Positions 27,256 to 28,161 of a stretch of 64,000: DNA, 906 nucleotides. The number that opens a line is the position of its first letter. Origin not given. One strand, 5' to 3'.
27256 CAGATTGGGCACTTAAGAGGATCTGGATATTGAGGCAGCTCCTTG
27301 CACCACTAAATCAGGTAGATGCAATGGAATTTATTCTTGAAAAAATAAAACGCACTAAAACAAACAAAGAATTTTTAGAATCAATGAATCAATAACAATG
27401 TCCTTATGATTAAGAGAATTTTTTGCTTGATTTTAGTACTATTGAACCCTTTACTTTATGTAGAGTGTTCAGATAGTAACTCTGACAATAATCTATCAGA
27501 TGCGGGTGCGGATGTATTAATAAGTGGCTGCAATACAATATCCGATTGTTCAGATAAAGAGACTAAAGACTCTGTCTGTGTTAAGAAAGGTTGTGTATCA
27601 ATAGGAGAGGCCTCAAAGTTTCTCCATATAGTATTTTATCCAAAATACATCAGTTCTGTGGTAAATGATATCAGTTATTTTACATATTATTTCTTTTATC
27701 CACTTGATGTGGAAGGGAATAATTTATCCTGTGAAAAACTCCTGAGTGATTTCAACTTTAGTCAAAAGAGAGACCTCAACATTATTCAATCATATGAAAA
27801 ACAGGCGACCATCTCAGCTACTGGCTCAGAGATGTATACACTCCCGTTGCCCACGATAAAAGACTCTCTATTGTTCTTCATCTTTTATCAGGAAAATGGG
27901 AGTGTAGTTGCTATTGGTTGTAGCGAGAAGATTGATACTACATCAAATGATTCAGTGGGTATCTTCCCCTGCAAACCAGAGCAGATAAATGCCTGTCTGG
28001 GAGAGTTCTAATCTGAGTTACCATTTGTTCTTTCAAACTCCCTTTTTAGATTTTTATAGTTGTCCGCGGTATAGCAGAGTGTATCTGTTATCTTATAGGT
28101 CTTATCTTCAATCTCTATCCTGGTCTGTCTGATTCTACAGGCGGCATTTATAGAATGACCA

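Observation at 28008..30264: Orphan three-gene operon of low-complexity proteins (Asn/Thr-rich plus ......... repeat; NY-rich/basic; Gly-zipper-like)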

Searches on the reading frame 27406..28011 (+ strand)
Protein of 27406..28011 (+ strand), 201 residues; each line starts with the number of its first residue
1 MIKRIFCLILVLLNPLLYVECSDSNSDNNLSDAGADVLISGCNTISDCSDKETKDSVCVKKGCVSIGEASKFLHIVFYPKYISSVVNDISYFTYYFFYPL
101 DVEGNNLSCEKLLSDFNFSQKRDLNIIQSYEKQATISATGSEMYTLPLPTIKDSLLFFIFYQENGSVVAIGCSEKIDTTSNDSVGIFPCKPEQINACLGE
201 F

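Call 3: search_protein_families(library=pfam, proteins=[window:27406-28011:+], max_evalue=1)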
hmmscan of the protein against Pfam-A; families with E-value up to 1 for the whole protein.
window:27406-28011:+ (201 aa): 0 families

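Call 4: search_protein_families(library=ncbifam, proteins=[window:27406-28011:+], max_evalue=1)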
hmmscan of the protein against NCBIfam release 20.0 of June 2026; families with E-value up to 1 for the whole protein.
window:27406-28011:+ (201 aa): 0 families

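Call 5: search_protein_families(library=phrogs, proteins=[window:27406-28011:+], max_evalue=1)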
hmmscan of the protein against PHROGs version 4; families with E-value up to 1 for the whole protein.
window:27406-28011:+ (201 aa): 2 families
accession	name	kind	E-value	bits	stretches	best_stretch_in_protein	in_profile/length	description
phrog_7528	-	unknown function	0.15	13.4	0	7-38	17-48/60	-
phrog_5217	-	unknown function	0.26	11.7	1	22-100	184-262/293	-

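Call 6: search_protein_families(library=padloc, proteins=[window:27406-28011:+], max_evalue=1)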
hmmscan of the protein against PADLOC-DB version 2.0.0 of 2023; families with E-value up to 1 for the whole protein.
window:27406-28011:+ (201 aa): 0 families
